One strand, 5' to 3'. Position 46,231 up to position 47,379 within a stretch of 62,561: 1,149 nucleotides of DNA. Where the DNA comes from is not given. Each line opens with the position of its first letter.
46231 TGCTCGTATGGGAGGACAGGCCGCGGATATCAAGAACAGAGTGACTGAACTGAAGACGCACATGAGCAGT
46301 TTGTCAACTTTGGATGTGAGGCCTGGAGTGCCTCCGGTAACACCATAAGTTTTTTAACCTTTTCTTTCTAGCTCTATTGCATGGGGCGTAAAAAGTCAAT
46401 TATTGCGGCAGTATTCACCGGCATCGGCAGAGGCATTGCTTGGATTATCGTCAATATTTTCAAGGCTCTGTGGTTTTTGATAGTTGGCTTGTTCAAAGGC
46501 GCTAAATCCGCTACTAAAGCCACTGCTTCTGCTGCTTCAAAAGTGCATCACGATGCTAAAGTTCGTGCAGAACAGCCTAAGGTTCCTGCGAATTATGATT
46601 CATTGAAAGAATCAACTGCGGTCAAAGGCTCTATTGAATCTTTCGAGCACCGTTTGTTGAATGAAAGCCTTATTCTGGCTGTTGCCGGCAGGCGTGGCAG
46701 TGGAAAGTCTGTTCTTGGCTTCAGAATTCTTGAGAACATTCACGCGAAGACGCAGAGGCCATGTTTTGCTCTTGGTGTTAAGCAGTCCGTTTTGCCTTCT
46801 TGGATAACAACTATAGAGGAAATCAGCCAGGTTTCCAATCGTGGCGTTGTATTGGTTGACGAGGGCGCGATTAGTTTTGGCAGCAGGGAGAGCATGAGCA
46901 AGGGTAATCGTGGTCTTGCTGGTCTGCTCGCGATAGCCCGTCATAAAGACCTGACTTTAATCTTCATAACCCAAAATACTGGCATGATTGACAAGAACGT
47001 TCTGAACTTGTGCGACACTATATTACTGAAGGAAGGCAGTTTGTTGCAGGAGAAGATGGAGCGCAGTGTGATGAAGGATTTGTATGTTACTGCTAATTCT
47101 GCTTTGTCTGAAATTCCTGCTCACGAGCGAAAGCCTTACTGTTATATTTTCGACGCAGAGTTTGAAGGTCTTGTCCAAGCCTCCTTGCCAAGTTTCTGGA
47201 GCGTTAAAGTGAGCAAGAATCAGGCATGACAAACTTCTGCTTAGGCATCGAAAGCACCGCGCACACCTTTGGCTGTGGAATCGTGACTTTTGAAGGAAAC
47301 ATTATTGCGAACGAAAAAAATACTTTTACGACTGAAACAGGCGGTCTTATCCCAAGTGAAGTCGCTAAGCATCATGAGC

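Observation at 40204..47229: Divergent cluster of orphan envelope proteins plus a TM-anchored mini FtsK/HerA-like ATPase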

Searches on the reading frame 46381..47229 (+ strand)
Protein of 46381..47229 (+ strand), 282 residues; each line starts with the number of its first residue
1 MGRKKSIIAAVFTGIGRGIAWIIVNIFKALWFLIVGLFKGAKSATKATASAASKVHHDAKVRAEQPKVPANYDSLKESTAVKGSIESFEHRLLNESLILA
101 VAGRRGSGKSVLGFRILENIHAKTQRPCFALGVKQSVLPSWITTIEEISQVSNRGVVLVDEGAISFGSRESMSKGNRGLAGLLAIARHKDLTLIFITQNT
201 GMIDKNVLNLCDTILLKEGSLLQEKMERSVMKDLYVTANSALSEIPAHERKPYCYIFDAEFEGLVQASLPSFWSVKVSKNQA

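Call 3: search_protein_families(library=pfam, proteins=[window:46381-47229:+], max_evalue=1)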
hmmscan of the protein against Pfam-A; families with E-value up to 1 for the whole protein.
window:46381-47229:+ (282 aa): 6 families
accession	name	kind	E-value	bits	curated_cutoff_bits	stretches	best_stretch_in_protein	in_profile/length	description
PF05707.18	Zot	-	0.002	18.1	20.3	1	151-212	78-140/197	Zonular occludens toxin (Zot)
PF06826.17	Asp-Al_Ex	-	0.017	15.4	27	1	5-54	86-136/167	Predicted Permease Membrane Region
PF20720.3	nSTAND3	-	0.088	12.9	27.2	1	91-199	12-112/155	Novel STAND NTPase 3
PF05673.19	DUF815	-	0.095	12.3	23.8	1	79-175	38-127/249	Protein of unknown function (DUF815)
PF09848.15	SLFN-g3_helicase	-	0.14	11.8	24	1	98-132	3-39/354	Schlafen group 3, DNA/RNA helicase domain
PF24883.2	NPHP3_N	-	0.16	12.6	24.8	1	94-129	20-55/164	Nephrocystin 3, N-terminal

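Call 4: search_protein_families(library=phrogs, proteins=[window:46381-47229:+], max_evalue=1)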
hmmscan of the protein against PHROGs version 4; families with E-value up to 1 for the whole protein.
window:46381-47229:+ (282 aa): 10 families
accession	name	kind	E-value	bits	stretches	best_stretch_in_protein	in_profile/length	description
phrog_2666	-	head and packaging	1.7e-05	24.7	2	156-214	424-479/555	terminase large subunit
phrog_1675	-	head and packaging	3.8e-05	24.3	1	151-207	77-133/353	morphogenesis (protein I of M13)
phrog_20922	-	head and packaging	0.00011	22.2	1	108-221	28-144/318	head morphogenesis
phrog_197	-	moron, auxiliary metabolic gene and host takeover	0.0031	18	1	156-213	103-159/486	Zot-like toxin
phrog_25712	-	unknown function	0.0096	16.5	1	98-216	27-139/207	-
phrog_13260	-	unknown function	0.029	14.2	1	92-130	37-74/497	-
phrog_5484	-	DNA, RNA and nucleotide metabolism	0.039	14.5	1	101-206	33-146/239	DnaA-like replication initiation protein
phrog_24931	-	unknown function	0.065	13.8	1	72-141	26-94/270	-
phrog_2592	-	head and packaging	0.24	12.1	1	39-77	150-188/209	head scaffolding protein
phrog_11254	-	DNA, RNA and nucleotide metabolism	0.24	11.8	1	98-177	88-165/293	DnaA-like replication initiation protein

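Call 5: search_protein_families(library=ncbifam, proteins=[window:46381-47229:+], max_evalue=1)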
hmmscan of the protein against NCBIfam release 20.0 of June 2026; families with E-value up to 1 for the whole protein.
window:46381-47229:+ (282 aa): 3 families
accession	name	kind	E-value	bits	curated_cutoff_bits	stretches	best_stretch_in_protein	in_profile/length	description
NF004629.0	PRK05973.1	equivalog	0.025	13.6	156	1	70-134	39-103/237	DNA helicase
NF041814.1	Avs5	equivalog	0.057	11.3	1000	1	84-122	329-366/763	AVAST type 5 anti-phage protein Avs5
TIGR04405.1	SkfF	equivalog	0.1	11.6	150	1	7-46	377-416/472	sporulation killing factor system integral membrane protein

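Call 9: find_homologous_proteins(query=window:46381-47229:+, max_evalue=0.001)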
Query window:46381-47229:+ (282 aa): 310 proteins with E <= 0.001 among 2573 candidates; the best 120 are listed.
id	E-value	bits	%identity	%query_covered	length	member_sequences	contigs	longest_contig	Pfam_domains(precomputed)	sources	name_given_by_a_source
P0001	1.1e-167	574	93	100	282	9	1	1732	-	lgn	-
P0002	1.0e-165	568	91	100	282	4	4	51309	-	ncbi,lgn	-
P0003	5.9e-163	559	89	100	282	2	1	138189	-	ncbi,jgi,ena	-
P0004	1.6e-156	538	86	100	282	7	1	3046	-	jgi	jgi:hypothetical protein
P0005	1.9e-154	531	84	100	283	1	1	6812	-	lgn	-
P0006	3.5e-153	527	84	100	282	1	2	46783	-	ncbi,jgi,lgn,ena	-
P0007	7.2e-152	522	82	100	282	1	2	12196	-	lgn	-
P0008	4.4e-151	520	83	100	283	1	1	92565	PF05707.19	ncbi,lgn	ncbi:MAG: zonular occludens toxin domain-containing protein [Candidatus Woesearchaeota archaeon]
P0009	4.2e-150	517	83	100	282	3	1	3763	-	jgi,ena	-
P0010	1.5e-146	505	82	100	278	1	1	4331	-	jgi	jgi:hypothetical protein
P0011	4.2e-145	500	83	100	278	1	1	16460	-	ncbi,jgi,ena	-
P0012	1.5e-144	498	81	100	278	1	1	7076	-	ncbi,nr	ncbi:Uncharacterised protein [uncultured archaeon]|nr:Uncharacterised protein [uncultured archaeon]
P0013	1.6e-144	498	82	100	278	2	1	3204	-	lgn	-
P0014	6.4e-144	496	82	100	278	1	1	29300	-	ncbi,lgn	-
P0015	2.0e-141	488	80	100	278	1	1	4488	-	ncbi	-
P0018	1.7e-139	482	79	100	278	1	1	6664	PF05707.19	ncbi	-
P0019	6.3e-136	470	77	100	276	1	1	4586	PF05707.19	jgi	-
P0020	1.3e-133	462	74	99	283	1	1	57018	PF05707.19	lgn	-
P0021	9.2e-132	456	74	100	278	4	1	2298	PF05707.19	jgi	-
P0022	5.2e-124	431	70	99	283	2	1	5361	PF05707.19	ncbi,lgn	-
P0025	2.1e-121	423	67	100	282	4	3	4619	PF05707.19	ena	-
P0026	3.9e-119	415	66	99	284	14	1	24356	PF05707.19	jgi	jgi:hypothetical protein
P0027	4.2e-119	415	66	99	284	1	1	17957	PF05707.19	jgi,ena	-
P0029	4.8e-117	408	64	100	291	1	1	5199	PF05707.19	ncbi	-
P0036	5.7e-112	392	64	99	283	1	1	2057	PF05707.19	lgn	-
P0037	1.1e-107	378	68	100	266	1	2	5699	PF05707.19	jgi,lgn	-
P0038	1.9e-107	377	63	99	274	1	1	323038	-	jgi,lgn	-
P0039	2.6e-107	376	78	79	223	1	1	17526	PF05707.19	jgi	-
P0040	6.7e-106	372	61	99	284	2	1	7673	PF05707.19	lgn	-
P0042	3.6e-105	369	61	95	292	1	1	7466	PF05707.19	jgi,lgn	jgi:hypothetical protein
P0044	2.7e-101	357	60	99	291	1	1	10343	PF05707.19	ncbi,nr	ncbi:hypothetical protein KY329_03070 [Candidatus Woesearchaeota archaeon]|nr:hypothetical protein [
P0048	1.4e-96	341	58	99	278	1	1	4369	PF05707.19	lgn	-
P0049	3.1e-96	340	59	100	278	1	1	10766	PF05707.19,PF20720.4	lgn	-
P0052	5.3e-93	329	57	100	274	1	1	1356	PF05707.19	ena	-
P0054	3.5e-91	323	55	99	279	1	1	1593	PF05707.19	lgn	-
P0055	1.7e-90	321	61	88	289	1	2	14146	PF05707.19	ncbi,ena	-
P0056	2.8e-90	321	66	82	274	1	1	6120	PF05707.19,PF20720.4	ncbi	-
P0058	8.1e-90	319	64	85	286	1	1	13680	PF05707.19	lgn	-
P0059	1.0e-89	319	67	77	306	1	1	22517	PF05707.19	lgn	-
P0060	2.4e-89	317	55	99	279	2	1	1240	PF05707.19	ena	-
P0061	4.8e-89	316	63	84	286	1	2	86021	PF05707.19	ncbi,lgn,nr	ncbi:hypothetical protein HY493_04365 [Candidatus Woesearchaeota archaeon]|nr:hypothetical protein [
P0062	9.0e-89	316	55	100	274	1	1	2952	PF05707.19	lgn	-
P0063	3.8e-88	313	66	76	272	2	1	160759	PF05707.19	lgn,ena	-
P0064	6.2e-88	313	56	94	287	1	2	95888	PF05707.19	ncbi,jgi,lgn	jgi:hypothetical protein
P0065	1.7e-87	311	53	99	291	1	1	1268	PF05707.19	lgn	-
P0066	2.2e-87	311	63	83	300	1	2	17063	PF05707.19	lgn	-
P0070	3.8e-86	307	52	100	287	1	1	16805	-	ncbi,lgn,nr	ncbi:MAG: hypothetical protein HY363_05775 [Candidatus Aenigmarchaeota archaeon]|nr:hypothetical pro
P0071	5.1e-86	307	53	100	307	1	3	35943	PF05707.19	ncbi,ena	-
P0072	9.8e-86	306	56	89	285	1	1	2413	PF05707.19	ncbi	-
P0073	1.8e-85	305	53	99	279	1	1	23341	PF05707.19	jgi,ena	-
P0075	2.5e-85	304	53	96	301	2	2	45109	PF05707.19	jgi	-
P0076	3.8e-85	304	54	99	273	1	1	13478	PF05707.19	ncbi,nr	ncbi:hypothetical protein HY642_06995 [Candidatus Woesearchaeota archaeon]|nr:hypothetical protein [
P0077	5.0e-85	303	53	99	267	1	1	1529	PF05707.19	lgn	-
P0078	1.3e-84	302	57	96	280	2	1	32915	PF05707.19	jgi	-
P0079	2.5e-84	301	52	99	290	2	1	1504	PF05707.19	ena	-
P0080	2.5e-84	301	61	78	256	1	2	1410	PF05707.19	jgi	-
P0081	2.6e-84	301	54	95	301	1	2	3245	PF05707.19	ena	-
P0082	4.1e-84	300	54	99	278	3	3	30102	PF05707.19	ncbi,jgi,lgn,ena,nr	ncbi:hypothetical protein B6U93_00940 [Candidatus Woesearchaeota archaeon ex4484_78]|nr:MAG: hypothe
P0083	5.4e-84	300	54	93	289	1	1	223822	PF05707.19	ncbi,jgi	-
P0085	6.6e-84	300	52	100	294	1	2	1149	PF05707.19,PF20720.4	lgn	-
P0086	8.4e-84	299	53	100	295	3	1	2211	PF05707.19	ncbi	-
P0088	1.4e-83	299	56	94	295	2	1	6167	PF05707.19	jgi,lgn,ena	-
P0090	8.9e-83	296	53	94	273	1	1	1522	PF05707.19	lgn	-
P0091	1.1e-82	296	59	85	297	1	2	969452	PF05707.19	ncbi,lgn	-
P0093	1.8e-82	295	52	97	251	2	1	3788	PF05707.19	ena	-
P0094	2.2e-82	295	60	85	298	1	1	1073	PF05707.19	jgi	jgi:hypothetical protein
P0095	2.2e-82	295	49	100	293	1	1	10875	PF05707.19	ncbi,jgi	jgi:ABC-type glutathione transport system ATPase component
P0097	4.9e-82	293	49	100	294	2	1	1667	PF05707.19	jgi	jgi:hypothetical protein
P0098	1.0e-81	292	61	81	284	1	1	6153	PF05707.19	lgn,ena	-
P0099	1.5e-81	292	62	78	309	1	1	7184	PF05707.19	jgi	jgi:hypothetical protein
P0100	1.6e-81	292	51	99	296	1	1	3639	PF05707.19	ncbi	-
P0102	3.5e-81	291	53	98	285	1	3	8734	PF05707.19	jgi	-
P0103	4.8e-81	290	53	93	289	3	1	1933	PF05707.19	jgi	-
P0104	5.5e-81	290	53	92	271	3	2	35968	PF05707.19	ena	-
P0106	1.8e-80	288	48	100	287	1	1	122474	PF05707.19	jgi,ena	-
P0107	2.0e-80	288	50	100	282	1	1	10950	PF04665.19,PF05707.19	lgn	-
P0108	1.1e-79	286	49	100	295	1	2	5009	PF05707.19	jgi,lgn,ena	jgi:ABC-type methionine transport system ATPase subunit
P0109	2.0e-79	285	54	96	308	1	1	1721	PF05707.19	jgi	jgi:hypothetical protein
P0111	4.7e-79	284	53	90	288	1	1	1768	PF05707.19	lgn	-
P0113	1.1e-78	283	49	96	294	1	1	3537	PF05707.19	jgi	jgi:hypothetical protein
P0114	1.3e-78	282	49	100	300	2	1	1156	PF05707.19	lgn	-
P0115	4.1e-78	281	49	96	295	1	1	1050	PF05707.19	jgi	jgi:hypothetical protein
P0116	4.3e-78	281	61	76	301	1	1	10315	PF05707.19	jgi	-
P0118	6.4e-78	280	54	91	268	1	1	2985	PF05707.19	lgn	-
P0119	1.1e-77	279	58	76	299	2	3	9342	PF05707.19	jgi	jgi:hypothetical protein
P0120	1.3e-77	279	59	80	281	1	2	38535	PF05707.19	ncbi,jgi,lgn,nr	ncbi:hypothetical protein HQ489_05295 [Candidatus Woesearchaeota archaeon]|nr:hypothetical protein [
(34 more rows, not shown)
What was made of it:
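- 46381..47229 (+): F: 282-aa Zot/pI-like ATPase of the FtsK-HerA superfamily. It has an N-terminal 33-residue hydrophobic helix (nt 46396-46494) with basic residues on both sides, Walker A (46687-46710), Walker B (46846-46866), ARH...ITQ (46936-46974) and a conserved C-terminal tail LPSFWS..VSKNQA (from 47185). 310 homologue clusters, mostly Woesearchaeota/Nanoarchaeia (call 9).
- On Zot / phage pI (PF05707): NCBI names several orthologues 'zonular occludens toxin domain-containing' (call 9).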

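Call 11: find_encoding_contigs(protein=P0091, flank=10000, max_places=2)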
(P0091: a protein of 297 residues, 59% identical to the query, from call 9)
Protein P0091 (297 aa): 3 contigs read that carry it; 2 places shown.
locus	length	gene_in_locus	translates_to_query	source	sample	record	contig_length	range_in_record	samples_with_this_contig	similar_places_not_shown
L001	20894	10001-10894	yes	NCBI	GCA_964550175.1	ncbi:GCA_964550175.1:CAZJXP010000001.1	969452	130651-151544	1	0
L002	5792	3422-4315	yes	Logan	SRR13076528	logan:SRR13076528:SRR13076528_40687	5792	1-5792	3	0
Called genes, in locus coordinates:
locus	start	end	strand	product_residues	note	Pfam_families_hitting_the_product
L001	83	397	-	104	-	-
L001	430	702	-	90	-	-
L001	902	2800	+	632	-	PF02518:HATPase_c, PF00204:DNA_gyraseB, PF01751:Toprim, PF00986:DNA_gyraseB_C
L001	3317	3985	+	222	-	PF01015:Ribosomal_S3Ae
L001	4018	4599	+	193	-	PF00069:Pkinase (weak), PF01636:APH (faint), PF01163:RIO1, PF06293:Kdo (faint)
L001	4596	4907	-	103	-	-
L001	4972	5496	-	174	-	-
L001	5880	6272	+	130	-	-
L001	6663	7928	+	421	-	PF13393:tRNA-synt_His, PF00587:tRNA-synt_2b (weak), PF03129:HGTP_anticodon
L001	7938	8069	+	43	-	PF11295:DUF3096 (weak)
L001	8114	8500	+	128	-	-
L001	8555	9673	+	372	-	PF03060:NMO, PF00478:IMPDH (weak)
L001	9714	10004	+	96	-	-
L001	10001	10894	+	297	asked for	PF05707:Zot (faint)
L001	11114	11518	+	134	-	PF00856:SET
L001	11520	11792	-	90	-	-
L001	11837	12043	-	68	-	-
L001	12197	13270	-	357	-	PF00091:Tubulin, PF12327:FtsZ_C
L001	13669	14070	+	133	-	-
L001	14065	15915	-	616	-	PF09693:Phage_XkdX (faint)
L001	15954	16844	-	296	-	PF00557:Peptidase_M24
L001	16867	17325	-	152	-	-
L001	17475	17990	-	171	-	-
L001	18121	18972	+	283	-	PF13489:Methyltransf_23, PF13847:Methyltransf_31, PF08241:Methyltransf_11, PF08242:Methyltransf_12, PF13649:Methyltransf_25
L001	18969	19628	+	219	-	PF04493:Endonuclease_5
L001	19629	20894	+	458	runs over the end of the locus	-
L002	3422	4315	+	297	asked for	PF05707:Zot (faint)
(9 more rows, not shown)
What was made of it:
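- Contigs reach 969 kb (calls 9, 11).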

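Call 12: find_encoding_contigs(protein=P0070, flank=10000, max_places=2)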
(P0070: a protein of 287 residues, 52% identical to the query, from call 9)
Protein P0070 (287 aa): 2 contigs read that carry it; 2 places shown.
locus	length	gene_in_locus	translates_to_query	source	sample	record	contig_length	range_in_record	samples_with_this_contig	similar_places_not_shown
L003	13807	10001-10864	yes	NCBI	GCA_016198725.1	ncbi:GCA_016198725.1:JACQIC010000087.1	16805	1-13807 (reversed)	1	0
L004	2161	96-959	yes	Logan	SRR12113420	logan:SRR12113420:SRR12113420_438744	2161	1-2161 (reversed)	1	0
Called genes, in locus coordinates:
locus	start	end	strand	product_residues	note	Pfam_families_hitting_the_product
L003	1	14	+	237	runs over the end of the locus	-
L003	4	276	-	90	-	-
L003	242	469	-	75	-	-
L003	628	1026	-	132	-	PF01092:Ribosomal_S6e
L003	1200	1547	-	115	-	PF01981:PTH2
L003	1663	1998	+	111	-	PF01248:Ribosomal_L7Ae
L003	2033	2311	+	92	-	PF01200:Ribosomal_S28e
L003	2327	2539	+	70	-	PF01246:Ribosomal_L24e, PF06467:zf-FCS (weak)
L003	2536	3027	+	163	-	PF00334:NDK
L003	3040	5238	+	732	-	PF00009:GTP_EFTU, PF22042:EF-G_D2 (weak), PF03144:GTP_EFTU_D2, PF14492:EFG_III, PF03764:EFG_IV, PF00679:EFG_C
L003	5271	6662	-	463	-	PF00070:Pyr_redox (faint), PF01266:DAO (weak), PF01593:Amino_oxidase (weak), PF13450:NAD_binding_8, PF03275:GLF (faint), PF01593:Amino_oxidase (weak)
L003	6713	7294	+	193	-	PF00929:RNase_T, PF16473:Rv2179c-like (weak)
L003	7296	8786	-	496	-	PF04055:Radical_SAM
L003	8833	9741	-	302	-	PF13489:Methyltransf_23, PF07021:MetW (weak), PF13847:Methyltransf_31, PF08241:Methyltransf_11, PF08242:Methyltransf_12, PF13649:Methyltransf_25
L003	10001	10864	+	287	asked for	-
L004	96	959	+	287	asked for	-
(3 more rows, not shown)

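Call 15: search_solved_structures(query=A1, max_evalue=1, show_alignments=2)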
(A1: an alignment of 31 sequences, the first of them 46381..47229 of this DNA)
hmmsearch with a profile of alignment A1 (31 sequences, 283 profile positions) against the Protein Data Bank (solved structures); distinct sequences matched with E-value up to 1: 12.
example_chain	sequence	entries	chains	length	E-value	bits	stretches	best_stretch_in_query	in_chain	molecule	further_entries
5it5_F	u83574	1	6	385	0.0094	18.7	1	67-124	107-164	ATP binding motif-containing protein PilF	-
5oiu_A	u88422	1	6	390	0.0096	18.6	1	67-124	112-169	Type IV pilus assembly protein PilF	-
6ejf_A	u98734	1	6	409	0.01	18.5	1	67-124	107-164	Type IV pilus assembly protein PilF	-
6f8l_G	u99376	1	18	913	0.027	17.2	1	68-123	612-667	Type IV pilus assembly protein PilF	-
2gza_A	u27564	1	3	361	0.039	16.6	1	78-122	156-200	Type IV secretion system protein VirB11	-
6c2u_A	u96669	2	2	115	0.054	16.2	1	66-125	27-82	phosphate-loop protein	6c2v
2r2a_A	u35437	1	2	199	0.16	14.6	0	147-211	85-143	Uncharacterized protein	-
23vk_A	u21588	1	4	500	0.18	14.4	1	94-132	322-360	adenylyl-sulfate kinase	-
9nah_A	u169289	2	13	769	0.31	13.7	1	94-120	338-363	SIR2 family protein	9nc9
3uie_A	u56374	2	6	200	0.55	12.9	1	91-132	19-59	Adenylyl-sulfate kinase 1, chloroplastic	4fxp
6d3r_A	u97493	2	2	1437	0.63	12.7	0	13-121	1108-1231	Cystic fibrosis transmembrane conductance regulator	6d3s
5cm2_Z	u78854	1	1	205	0.63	12.7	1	121-166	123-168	TRNA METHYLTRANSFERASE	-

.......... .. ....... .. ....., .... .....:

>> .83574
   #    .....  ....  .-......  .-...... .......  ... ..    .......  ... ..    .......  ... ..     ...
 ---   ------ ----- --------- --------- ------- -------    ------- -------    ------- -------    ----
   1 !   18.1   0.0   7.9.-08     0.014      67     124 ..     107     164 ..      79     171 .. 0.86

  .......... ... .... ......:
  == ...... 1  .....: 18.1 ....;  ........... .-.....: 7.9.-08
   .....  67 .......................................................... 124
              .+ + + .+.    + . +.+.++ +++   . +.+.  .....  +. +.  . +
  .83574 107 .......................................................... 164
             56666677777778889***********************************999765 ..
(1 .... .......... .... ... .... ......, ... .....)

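Call 16: find_related_loci(query=A1, collection=genome_contigs, flank=10000)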
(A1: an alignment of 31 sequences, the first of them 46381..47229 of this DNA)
Query A1 (282 aa) in genome_contigs; peptide patterns used: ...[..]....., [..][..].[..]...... (x = any residue, [..] = any of these).
600 stretches matched a pattern (row limit reached: there are more); 38 encode a relative of the query (tblastn E <= 1e-3); 37 distinct loci.
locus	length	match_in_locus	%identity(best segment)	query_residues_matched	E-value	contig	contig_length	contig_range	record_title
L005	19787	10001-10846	93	1-282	3e-171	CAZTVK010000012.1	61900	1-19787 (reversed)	MAG TPA_asm: uncultured Methanosarcinales archaeon isolate binchicken_co165_273 genome assembly, contig: k141_2151837, w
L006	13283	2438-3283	91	1-282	3e-167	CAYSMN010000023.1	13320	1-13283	MAG TPA_asm: uncultured Methanosarcinales archaeon isolate SRP119689_co1_35 genome assembly, contig: NODE_6773_length_13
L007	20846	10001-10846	88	1-282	3e-163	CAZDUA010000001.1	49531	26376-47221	MAG TPA_asm: uncultured Methanosarcinales archaeon isolate binchicken_co165_291 genome assembly, contig: k141_1089560, w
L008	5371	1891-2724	81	1-282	2e-156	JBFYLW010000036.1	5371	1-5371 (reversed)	MAG: Nanoarchaeota archaeon isolate PPR_0046 k121_1039417, whole genome shotgun sequence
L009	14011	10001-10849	83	1-282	1e-153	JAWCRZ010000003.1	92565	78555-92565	MAG: Candidatus Woesearchaeota archaeon isolate JZ-2_202007_bins_87 JZ-2_202007_bins_87_scaffold_3, whole genome shotgun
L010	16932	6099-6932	80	1-282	1e-153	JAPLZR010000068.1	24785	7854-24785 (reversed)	MAG: Candidatus Woesearchaeota archaeon isolate LacPavin_0920_SED4_MAG_42_9 LacPavin_0920_SED4_scaffold_1889492, whole g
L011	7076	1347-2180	81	1-282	2e-150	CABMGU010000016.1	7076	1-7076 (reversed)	uncultured archaeon isolate LFW-252_3 genome assembly, contig: LFW2523_23, whole genome shotgun sequence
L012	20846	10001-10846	67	1-282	3e-132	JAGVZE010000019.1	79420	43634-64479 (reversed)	Candidatus Woesearchaeota archaeon isolate RIFCSPLOWO2_12_FULL_46_25 rifcsplowo2_12_scaffold_707, whole genome shotgun s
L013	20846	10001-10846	71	1-282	9e-129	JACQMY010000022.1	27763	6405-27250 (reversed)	MAG: Candidatus Woesearchaeota archaeon isolate NC_groundwater_1241_Ag_S-0.1um_45_47 S_p1_S3_coassembly_k141_1119350, wh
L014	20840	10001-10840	66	3-282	1e-126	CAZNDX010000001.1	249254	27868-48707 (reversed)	MAG TPA_asm: uncultured Methanosarcinales archaeon isolate binchicken_co130_36 genome assembly, contig: NODE_84_length_2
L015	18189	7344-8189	65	1-282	5e-126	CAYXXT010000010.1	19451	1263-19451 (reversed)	MAG TPA_asm: uncultured Methanosarcinales archaeon isolate SRP178908_co2_264 genome assembly, contig: NODE_1137_length_1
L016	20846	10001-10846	63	1-282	2e-122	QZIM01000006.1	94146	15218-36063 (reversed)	MAG: Candidatus Woesearchaeota archaeon isolate SURF_65 Ga0104751_1000183, whole genome shotgun sequence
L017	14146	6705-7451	61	34-282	6e-100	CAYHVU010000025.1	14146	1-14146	MAG TPA_asm: uncultured Methanosarcinales archaeon isolate ERP119705_co17_340 genome assembly, contig: NODE_5857_length_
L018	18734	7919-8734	56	18-282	1e-97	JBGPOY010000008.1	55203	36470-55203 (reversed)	MAG: Candidatus Nanoarchaeia archaeon isolate OBJ2_061818_050_27 k141_3808696_length_55203_cov_11.0000, whole genome sho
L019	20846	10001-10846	91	1-282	1e-167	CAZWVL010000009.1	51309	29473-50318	MAG TPA_asm: uncultured Methanosarcinales archaeon isolate SRP119689_co1_4 genome assembly, contig: NODE_728_length_5130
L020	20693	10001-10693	63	46-282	2e-96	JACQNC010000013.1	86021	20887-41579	MAG: Candidatus Woesearchaeota archaeon isolate NC_groundwater_1245_Ag_S-0.1um_57_86 S_p1_S3_coassembly_k141_2210277, wh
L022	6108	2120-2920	56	17-282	2e-92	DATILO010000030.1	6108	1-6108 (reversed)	MAG TPA_asm: Candidatus Binatia bacterium isolate SMAG_U15746 k141_2624338, whole genome shotgun sequence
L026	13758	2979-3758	53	23-282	4e-89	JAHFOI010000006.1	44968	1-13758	MAG: Candidatus Woesearchaeota archaeon isolate nzgw50 NODE_453_length_44969_cov_4.218627, whole genome shotgun sequence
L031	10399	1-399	90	150-282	1e-78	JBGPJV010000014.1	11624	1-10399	MAG: Candidatus Nanoarchaeia archaeon isolate OBJ_0618_7090110_300 k141_7336777_length_11624_cov_11.2418, whole genome s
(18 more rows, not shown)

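Call 20: predict_structure(alignment_id=A1)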
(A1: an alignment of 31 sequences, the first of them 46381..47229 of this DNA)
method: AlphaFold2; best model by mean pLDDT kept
length: 282 residues; sequences in the alignment: 31
mean_pLDDT: 80.3   pTM: 0.71
mean pLDDT of the five models: 80.3, 79.2, 77.9, 77.6, 76.2
residues with pLDDT >= 90: 110; 70-90: 100; 50-70: 55; < 50: 17
segments of 3 or more residues with pLDDT < 50: 1-4, 166-175, 280-282
pLDDT, mean of each block of 10 residues (from residue 1): 55 75 83 76 62 65 75 95 95 94 89 95 95 86 87 90 51 50 74 88 78 91 68 90 92 95 95 66 43
secondary structure, 60 per line:
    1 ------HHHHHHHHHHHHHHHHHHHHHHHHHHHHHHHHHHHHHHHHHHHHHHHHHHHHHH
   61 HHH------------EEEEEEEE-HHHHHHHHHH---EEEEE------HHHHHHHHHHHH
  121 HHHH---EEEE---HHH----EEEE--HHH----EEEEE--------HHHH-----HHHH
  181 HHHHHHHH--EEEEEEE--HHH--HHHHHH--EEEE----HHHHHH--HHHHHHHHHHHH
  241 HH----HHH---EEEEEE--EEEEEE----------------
elements in order: H7-63 E76-83 H85-94 E98-102 H109-124 E128-131 E142-145 E155-159 H168-171 H177-188 E191-197 H205-210 E213-216 H221-226 H229-242 E253-258 E261-266
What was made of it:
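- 46381..47229 (+): AF2 model with pLDDT 80 (call 20).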
